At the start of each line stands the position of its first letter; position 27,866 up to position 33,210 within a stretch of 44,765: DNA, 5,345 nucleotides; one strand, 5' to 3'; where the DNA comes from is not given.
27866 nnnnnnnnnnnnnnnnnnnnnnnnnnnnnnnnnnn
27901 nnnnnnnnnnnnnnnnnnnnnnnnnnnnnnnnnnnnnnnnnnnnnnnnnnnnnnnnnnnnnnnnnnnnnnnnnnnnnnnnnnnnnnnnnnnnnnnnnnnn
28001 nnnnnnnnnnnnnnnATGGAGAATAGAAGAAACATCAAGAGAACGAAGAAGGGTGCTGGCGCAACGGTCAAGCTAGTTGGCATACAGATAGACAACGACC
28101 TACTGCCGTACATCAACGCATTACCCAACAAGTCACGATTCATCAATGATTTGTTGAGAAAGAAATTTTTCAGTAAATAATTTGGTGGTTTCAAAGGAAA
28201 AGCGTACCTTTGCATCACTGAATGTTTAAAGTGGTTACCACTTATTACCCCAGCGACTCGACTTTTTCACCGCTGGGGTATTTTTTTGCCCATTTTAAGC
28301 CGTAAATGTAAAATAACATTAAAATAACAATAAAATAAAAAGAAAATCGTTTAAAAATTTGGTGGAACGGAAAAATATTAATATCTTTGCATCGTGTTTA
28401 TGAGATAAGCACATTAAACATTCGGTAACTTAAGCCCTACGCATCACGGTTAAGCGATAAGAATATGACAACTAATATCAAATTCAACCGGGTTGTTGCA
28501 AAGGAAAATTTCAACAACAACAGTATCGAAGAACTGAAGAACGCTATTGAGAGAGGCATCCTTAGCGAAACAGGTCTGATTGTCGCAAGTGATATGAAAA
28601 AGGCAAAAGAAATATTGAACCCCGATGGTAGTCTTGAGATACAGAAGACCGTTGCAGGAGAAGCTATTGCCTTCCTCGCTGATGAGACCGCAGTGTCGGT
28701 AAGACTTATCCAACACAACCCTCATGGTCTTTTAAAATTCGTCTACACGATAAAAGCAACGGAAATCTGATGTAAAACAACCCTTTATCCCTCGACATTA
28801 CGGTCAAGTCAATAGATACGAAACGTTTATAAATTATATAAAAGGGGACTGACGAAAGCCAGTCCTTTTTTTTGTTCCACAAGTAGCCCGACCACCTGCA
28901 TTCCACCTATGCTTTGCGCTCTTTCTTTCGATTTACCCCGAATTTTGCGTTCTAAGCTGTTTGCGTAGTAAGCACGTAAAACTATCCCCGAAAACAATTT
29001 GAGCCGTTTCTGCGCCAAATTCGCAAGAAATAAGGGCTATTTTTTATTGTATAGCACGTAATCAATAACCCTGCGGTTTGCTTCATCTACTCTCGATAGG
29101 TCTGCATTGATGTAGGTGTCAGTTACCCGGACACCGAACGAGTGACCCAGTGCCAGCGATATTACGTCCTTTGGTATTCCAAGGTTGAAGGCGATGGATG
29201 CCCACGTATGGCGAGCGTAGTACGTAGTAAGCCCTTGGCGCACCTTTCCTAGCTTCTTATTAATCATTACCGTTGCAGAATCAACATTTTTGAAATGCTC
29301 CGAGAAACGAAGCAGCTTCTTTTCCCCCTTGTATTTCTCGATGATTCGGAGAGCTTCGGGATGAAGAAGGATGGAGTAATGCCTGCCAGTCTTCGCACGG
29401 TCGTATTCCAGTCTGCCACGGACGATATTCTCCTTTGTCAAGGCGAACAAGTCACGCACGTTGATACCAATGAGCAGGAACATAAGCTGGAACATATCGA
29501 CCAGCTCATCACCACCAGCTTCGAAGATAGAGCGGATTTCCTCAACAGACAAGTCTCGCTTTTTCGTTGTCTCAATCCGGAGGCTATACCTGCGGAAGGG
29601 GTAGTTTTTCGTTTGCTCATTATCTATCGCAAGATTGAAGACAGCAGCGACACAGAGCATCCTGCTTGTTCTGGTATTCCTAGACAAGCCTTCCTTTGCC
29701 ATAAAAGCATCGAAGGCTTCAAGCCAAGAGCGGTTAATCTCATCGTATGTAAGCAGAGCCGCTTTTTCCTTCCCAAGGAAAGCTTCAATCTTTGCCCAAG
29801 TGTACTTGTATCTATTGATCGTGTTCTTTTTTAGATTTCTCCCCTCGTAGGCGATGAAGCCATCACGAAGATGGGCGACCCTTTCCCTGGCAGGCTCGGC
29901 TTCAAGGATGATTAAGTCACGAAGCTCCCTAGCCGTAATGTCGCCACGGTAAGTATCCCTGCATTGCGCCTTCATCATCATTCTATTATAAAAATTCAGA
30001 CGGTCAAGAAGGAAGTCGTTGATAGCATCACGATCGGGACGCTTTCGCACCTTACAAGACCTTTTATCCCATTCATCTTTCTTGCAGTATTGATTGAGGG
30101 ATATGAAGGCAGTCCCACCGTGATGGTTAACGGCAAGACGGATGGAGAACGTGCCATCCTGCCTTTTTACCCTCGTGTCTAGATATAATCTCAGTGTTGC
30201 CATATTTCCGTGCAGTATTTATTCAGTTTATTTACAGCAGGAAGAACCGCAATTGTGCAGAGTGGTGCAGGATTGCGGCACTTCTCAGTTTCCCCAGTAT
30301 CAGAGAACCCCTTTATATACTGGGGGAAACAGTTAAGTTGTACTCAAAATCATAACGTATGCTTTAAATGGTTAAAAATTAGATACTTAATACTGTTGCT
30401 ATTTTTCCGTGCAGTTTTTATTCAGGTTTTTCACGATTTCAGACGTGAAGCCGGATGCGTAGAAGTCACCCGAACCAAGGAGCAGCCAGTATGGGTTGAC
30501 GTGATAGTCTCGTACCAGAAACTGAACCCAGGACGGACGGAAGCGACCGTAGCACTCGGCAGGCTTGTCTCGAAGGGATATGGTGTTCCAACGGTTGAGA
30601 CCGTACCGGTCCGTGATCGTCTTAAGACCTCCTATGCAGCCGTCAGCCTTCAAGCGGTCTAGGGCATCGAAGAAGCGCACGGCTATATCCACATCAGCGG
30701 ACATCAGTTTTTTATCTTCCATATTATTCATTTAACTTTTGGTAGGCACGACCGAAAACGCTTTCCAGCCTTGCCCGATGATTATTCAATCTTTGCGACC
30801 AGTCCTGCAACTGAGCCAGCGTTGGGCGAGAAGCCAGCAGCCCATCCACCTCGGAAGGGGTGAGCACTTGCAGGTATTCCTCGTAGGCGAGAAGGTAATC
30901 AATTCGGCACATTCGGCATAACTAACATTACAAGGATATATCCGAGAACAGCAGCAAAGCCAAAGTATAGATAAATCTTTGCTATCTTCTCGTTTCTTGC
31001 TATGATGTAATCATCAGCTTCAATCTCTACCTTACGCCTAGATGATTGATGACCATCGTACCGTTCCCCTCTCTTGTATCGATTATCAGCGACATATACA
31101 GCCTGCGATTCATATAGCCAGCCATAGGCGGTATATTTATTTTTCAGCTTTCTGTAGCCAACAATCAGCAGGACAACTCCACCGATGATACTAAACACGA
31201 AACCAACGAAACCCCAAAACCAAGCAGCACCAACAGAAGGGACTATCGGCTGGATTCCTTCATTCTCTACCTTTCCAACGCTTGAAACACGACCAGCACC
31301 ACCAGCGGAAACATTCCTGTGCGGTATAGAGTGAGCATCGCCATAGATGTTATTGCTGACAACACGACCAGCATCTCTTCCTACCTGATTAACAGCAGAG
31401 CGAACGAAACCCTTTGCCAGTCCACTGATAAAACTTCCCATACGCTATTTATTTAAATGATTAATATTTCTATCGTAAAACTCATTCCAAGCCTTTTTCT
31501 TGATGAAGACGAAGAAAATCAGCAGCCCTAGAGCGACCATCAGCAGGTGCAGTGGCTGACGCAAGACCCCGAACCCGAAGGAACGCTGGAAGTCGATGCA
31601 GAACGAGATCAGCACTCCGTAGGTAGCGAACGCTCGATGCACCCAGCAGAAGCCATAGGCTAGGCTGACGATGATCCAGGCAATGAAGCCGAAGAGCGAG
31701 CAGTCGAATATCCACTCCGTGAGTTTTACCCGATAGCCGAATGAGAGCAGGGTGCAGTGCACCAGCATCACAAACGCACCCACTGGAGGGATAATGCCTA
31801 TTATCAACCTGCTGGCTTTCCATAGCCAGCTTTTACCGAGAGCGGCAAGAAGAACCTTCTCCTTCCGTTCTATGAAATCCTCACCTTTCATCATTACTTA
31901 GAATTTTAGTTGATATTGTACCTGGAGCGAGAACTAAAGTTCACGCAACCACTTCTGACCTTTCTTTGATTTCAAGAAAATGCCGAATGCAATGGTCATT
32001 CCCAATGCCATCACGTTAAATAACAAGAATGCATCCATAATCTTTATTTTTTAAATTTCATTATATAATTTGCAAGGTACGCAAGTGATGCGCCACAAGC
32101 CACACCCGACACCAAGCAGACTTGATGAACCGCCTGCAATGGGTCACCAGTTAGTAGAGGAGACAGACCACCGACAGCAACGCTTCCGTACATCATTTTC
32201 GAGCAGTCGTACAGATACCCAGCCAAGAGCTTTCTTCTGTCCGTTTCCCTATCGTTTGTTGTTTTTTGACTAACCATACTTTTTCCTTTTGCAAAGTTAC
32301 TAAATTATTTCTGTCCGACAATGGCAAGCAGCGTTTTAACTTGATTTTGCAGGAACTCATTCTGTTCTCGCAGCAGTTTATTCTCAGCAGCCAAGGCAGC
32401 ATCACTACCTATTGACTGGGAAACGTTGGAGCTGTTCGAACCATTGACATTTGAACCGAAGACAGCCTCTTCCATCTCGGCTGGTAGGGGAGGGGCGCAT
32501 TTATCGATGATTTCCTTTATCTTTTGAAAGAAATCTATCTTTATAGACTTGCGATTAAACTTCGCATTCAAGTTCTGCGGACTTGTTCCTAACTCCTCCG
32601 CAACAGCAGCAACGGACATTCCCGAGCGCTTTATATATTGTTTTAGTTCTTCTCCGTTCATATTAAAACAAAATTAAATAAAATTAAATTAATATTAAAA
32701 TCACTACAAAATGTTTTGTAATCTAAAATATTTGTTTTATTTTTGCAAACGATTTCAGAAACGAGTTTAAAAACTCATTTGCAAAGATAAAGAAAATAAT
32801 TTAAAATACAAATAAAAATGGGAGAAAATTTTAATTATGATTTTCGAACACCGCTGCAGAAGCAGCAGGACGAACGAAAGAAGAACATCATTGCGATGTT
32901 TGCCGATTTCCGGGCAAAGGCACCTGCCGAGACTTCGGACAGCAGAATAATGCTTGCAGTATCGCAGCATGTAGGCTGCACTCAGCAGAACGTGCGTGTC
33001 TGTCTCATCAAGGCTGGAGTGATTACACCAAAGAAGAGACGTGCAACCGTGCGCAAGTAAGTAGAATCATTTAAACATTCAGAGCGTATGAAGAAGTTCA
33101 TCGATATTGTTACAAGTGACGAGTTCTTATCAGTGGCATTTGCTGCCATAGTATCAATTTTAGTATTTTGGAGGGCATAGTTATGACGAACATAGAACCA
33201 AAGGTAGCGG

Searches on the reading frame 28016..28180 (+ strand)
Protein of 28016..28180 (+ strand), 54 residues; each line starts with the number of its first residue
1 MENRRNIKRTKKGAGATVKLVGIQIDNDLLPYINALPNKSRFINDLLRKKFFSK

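Call 13: search_protein_families(library=pfam, proteins=[window:28016-28180:+], max_evalue=0.01)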
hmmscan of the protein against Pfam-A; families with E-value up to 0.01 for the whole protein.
window:28016-28180:+ (54 aa): 0 families

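Call 34: search_protein_families(library=phrogs, proteins=[window:28016-28180:+], max_evalue=0.001)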
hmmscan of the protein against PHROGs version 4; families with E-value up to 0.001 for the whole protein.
window:28016-28180:+ (54 aa): 0 families

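Call 52: search_protein_families(library=pfam, proteins=[window:28016-28180:+], max_evalue=0.1)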
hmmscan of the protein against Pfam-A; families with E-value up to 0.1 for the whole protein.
window:28016-28180:+ (54 aa): 0 families

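Call 64: search_protein_families(library=ncbifam, proteins=[window:28016-28180:+], max_evalue=0.1)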
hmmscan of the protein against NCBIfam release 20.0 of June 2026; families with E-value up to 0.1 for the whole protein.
window:28016-28180:+ (54 aa): 1 family
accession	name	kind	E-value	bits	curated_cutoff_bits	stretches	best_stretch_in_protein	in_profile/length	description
NF050104.1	TA_MazE_antitoxin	equivalog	0.00023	21.5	65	1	21-49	2-32/69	type II toxin-antitoxin system MazE family antitoxin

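Call 81: search_solved_structures(query=window:28016-28180:+, max_evalue=10, show_alignments=2)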
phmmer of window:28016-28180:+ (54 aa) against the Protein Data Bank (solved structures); distinct sequences matched with E-value up to 10: 1.
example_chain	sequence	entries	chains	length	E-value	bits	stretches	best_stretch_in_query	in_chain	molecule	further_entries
2i9u_A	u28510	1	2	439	0.8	13.3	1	17-52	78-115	Cytosine/guanine deaminase related protein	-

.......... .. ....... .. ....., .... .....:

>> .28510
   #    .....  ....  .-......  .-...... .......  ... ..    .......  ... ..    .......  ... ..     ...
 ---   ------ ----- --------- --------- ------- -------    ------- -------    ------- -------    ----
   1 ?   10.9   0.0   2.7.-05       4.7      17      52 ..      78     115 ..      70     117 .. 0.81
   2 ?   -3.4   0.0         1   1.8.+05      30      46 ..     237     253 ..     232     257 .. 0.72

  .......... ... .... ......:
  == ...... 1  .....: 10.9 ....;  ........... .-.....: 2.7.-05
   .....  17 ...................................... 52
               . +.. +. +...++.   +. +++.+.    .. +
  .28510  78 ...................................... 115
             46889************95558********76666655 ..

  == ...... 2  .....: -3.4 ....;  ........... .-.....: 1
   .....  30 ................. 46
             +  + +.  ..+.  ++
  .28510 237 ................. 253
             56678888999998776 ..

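Call 82: search_protein_families(library=pfam, proteins=[window:28016-28180:+], max_evalue=10)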
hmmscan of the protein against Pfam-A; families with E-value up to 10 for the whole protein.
window:28016-28180:+ (54 aa): 0 families

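Call 83: find_homologous_proteins(query=window:28016-28180:+, max_evalue=0.001)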
Query window:28016-28180:+ (54 aa): 61 proteins with E <= 0.001 among 62 candidates.
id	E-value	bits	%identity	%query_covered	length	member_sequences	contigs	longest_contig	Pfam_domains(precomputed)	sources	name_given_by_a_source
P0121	4.3e-26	106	96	100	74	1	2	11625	-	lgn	-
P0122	1.7e-25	104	94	100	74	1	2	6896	-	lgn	-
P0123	1.7e-25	104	94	100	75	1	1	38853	-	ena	-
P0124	3.7e-25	103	94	100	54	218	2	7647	-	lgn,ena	-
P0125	1.1e-24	101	92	96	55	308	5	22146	-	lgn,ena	-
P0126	1.2e-24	101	93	100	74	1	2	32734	-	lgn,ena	-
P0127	1.8e-24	101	94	96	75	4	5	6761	-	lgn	-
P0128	4.0e-24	100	89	100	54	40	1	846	-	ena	-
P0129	8.9e-24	99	92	96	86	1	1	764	-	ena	-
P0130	1.5e-23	98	89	100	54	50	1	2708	-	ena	-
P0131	2.5e-23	97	89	98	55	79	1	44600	-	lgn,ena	-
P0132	2.9e-23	97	89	98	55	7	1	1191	-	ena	-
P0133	3.9e-23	97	89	98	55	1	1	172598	-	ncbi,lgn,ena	-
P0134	3.9e-23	97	90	96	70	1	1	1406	-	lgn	-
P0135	4.3e-23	96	89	98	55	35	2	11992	-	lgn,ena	-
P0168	2.1e-17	79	75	96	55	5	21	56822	-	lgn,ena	-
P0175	6.9e-15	71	77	89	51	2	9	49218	-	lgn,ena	-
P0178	3.0e-13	66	73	83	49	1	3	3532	-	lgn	-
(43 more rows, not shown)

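Call 86: find_encoding_contigs(protein=P0175, flank=6000, max_places=2)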
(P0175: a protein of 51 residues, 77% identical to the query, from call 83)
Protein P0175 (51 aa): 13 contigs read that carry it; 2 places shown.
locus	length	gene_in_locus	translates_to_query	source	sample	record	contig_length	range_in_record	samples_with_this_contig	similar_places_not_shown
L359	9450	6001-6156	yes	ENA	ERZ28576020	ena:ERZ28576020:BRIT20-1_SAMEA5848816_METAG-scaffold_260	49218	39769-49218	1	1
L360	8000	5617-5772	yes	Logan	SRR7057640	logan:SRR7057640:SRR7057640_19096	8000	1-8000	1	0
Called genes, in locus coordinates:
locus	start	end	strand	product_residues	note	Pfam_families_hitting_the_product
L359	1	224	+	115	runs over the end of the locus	PF22296:bAvd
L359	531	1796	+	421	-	PF00078:RVT_1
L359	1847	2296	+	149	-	-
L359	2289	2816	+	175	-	-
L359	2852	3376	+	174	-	-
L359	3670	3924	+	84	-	-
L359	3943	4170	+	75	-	-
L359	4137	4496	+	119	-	-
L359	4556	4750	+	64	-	-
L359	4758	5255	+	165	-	PF18824:LPD11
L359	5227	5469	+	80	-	-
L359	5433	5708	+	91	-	PF12957:DUF3846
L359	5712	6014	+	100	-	-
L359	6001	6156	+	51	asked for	-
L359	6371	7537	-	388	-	PF17293:Arm-DNA-bind_5, PF13102:Phage_int_SAM_5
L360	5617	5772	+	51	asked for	-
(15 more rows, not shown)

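Call 87: find_encoding_contigs(protein=P0168, flank=6000, max_places=2)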
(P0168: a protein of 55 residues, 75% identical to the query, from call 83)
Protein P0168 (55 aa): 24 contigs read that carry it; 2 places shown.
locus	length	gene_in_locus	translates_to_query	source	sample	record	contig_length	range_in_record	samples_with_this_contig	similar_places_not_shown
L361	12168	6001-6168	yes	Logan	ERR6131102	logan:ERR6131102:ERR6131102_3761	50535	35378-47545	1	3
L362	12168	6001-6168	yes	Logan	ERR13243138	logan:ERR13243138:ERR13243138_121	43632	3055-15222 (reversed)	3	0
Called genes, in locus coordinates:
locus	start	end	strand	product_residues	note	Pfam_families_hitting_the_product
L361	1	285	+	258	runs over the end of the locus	PF07603:Lcl_C (weak)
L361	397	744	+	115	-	PF22296:bAvd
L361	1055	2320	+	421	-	PF00078:RVT_1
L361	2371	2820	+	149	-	-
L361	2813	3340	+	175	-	-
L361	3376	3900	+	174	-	-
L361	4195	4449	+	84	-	-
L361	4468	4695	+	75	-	-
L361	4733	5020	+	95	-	-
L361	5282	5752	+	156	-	PF18824:LPD11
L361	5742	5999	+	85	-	-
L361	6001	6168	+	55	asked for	-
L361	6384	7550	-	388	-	PF17293:Arm-DNA-bind_5, PF13102:Phage_int_SAM_5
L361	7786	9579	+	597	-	PF00009:GTP_EFTU, PF03144:GTP_EFTU_D2, PF14492:EFG_III (faint), PF00679:EFG_C, PF06421:LepA_C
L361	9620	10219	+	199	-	PF00027:cNMP_binding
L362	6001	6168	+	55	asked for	-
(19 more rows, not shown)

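Call 88: find_encoding_contigs(protein=P0178, flank=6000, max_places=2)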
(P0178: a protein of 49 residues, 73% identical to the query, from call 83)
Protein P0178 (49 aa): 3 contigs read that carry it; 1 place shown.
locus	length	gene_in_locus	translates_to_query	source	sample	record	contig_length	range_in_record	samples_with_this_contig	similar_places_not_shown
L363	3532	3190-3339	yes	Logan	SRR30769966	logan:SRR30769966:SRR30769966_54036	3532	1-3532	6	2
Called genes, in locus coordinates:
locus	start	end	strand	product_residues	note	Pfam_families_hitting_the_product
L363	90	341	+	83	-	-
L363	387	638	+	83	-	-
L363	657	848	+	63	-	-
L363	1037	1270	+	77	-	-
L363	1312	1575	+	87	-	-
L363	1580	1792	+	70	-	-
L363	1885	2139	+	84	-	-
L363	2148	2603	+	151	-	PF18824:LPD11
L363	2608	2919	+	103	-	-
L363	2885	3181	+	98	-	-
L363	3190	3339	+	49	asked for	-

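Call 90: predict_structure(alignment_id=A5)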
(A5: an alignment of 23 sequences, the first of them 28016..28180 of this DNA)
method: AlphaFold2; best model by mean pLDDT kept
length: 54 residues; sequences in the alignment: 23
mean_pLDDT: 67.1   pTM: 0.40
mean pLDDT of the five models: 67.1, 66.0, 63.4, 62.7, 60.9
residues with pLDDT >= 90: 0; 70-90: 28; 50-70: 13; < 50: 13
segments of 3 or more residues with pLDDT < 50: 1-6, 11-15
pLDDT, mean of each block of 10 residues (from residue 1): 46 48 72 83 84 72
secondary structure, 60 per line:
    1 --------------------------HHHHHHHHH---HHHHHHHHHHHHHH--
elements in order: H27-35 H39-52

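Call 95: fold_search(model_id=the predicted structure, library=pdb)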
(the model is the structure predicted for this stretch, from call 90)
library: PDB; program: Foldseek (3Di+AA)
matches with E <= 10: 2; with E <= 0.001: 0
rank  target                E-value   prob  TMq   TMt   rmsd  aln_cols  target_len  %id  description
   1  6sg9_DH               7.8e+00  0.02  0.28  0.06   7.2        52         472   17  Head domain of the mt-SSU assemblosome from Trypanosoma brucei (released 2019-09-18)
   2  6ip5_1H               7.8e+00  0.02  0.21  0.06  17.2        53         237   15  Cryo-EM structure of the CMV-stalled human 80S ribosome (Structure ii) (released 2019-05-29)

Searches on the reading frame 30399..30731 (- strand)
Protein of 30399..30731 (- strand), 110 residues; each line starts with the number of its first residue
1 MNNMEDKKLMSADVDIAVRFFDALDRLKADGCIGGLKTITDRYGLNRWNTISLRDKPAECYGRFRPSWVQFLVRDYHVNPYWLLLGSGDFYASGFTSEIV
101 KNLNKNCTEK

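Call 14: search_protein_families(library=pfam, proteins=[window:30399-30731:-], max_evalue=0.01)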
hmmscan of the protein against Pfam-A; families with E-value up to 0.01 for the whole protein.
window:30399-30731:- (110 aa): 0 families

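Call 33: search_protein_families(library=phrogs, proteins=[window:30399-30731:-], max_evalue=0.001)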
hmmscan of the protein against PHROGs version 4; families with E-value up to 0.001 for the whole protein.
window:30399-30731:- (110 aa): 1 family
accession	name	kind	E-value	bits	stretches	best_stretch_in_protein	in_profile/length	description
phrog_9710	-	unknown function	5e-21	75.6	1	11-94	5-86/95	-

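Call 64: search_protein_families(library=ncbifam, proteins=[window:30399-30731:-], max_evalue=0.1)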
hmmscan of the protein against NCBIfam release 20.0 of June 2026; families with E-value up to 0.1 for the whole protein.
window:30399-30731:- (110 aa): 0 families

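Call 82: search_protein_families(library=pfam, proteins=[window:30399-30731:-], max_evalue=10)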
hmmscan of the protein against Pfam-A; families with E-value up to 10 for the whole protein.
window:30399-30731:- (110 aa): 0 families

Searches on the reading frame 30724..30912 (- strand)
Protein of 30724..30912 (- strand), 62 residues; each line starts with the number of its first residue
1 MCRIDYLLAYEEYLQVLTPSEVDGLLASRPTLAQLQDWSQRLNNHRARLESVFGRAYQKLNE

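Call 14: search_protein_families(library=pfam, proteins=[window:30724-30912:-], max_evalue=0.01)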
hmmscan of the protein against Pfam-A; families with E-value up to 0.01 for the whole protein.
window:30724-30912:- (62 aa): 0 families

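Call 33: search_protein_families(library=phrogs, proteins=[window:30724-30912:-], max_evalue=0.001)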
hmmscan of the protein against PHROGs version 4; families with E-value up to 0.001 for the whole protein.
window:30724-30912:- (62 aa): 0 families

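Call 64: search_protein_families(library=ncbifam, proteins=[window:30724-30912:-], max_evalue=0.1)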
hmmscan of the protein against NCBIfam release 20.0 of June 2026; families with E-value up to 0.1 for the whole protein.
window:30724-30912:- (62 aa): 1 family
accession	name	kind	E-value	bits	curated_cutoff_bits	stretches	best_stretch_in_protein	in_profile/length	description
NF007466.0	PRK10045.1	equivalog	0.031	14.3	331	1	21-60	145-184/193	ACP phosphodiesterase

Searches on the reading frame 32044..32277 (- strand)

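Call 14: search_protein_families(library=pfam, proteins=[window:32044-32277:-], max_evalue=0.01)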
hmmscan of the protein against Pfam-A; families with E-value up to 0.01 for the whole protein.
window:32044-32277:- (77 aa): 0 families

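Call 33: search_protein_families(library=phrogs, proteins=[window:32044-32277:-], max_evalue=0.001)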
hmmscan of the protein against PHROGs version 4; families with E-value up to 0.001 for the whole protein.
window:32044-32277:- (77 aa): 1 family
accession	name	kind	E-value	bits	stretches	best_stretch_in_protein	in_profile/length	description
phrog_23063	-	unknown function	1.6e-05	26.1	1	5-74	12-80/80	-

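Call 64: search_protein_families(library=ncbifam, proteins=[window:32044-32277:-], max_evalue=0.1)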
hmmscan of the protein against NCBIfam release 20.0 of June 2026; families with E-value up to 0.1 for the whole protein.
window:32044-32277:- (77 aa): 0 families

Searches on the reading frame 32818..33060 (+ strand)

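Call 33: search_protein_families(library=phrogs, proteins=[window:32818-33060:+], max_evalue=0.001)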
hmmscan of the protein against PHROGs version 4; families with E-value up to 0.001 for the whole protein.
window:32818-33060:+ (80 aa): 0 families

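Call 64: search_protein_families(library=ncbifam, proteins=[window:32818-33060:+], max_evalue=0.1)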
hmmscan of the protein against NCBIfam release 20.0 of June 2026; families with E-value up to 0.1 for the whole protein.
window:32818-33060:+ (80 aa): 0 families

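Call 82: search_protein_families(library=pfam, proteins=[window:32818-33060:+], max_evalue=10)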
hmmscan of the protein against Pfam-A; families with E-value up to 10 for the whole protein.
window:32818-33060:+ (80 aa): 1 family
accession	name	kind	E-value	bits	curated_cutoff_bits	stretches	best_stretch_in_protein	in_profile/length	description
PF25291.1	CGLA_C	-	0.038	14.5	27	1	55-79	14-38/79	Lambda-carrageenase C-terminal domain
